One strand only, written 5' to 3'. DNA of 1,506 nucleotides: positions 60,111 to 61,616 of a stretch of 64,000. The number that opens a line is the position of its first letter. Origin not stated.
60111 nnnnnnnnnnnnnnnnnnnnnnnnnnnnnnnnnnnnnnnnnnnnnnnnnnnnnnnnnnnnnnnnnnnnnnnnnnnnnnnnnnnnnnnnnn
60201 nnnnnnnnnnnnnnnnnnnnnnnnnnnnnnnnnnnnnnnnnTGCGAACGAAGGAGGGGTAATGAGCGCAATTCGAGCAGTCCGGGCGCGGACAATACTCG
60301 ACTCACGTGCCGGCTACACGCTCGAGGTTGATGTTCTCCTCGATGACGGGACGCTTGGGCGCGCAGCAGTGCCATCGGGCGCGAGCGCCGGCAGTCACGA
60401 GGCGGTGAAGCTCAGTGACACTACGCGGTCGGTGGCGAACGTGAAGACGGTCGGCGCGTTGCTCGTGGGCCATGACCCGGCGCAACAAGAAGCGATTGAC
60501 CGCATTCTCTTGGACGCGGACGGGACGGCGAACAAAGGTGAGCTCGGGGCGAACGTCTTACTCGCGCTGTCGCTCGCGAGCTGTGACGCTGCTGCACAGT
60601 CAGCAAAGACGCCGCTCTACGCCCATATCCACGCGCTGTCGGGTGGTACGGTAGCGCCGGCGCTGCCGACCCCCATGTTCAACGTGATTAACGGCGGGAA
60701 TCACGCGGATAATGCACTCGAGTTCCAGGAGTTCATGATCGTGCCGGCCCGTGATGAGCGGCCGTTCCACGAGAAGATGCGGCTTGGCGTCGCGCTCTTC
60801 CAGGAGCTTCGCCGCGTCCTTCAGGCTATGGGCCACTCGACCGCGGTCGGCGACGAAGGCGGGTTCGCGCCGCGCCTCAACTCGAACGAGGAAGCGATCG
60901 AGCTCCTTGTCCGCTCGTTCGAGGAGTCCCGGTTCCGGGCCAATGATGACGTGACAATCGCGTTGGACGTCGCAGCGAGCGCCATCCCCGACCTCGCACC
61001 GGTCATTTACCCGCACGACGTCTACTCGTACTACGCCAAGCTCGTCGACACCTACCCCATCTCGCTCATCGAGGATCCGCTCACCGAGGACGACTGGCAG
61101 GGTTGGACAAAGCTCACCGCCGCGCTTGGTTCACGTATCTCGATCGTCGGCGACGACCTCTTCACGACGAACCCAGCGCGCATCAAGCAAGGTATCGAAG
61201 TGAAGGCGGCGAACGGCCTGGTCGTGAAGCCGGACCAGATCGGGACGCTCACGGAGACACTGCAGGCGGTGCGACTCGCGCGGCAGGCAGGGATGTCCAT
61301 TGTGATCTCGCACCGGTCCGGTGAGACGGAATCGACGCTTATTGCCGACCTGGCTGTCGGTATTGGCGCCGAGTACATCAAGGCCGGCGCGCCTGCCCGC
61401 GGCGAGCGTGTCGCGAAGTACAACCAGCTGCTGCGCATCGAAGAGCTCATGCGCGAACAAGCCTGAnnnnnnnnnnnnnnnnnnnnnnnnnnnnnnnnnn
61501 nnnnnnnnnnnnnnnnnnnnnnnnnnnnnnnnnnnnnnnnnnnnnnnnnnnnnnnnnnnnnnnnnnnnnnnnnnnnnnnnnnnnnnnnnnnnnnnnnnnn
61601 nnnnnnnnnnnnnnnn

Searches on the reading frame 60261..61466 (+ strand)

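Call 73: search_protein_families(library=pfam, proteins=[window:60261-61466:+], max_evalue=0.00001)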
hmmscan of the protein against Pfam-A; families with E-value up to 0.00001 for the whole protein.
window:60261-61466:+ (401 aa): 3 families
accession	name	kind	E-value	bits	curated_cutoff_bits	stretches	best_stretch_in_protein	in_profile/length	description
PF00113.28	Enolase_C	-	9.7e-96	321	21.5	1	134-400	3-284/296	Enolase, C-terminal TIM barrel domain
PF03952.21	Enolase_N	-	6.6e-37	127.1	35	1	4-123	1-131/131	Enolase, N-terminal domain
PF13378.12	MR_MLE_C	-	4.7e-08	33.4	29.4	1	258-366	63-167/219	Enolase C-terminal domain-like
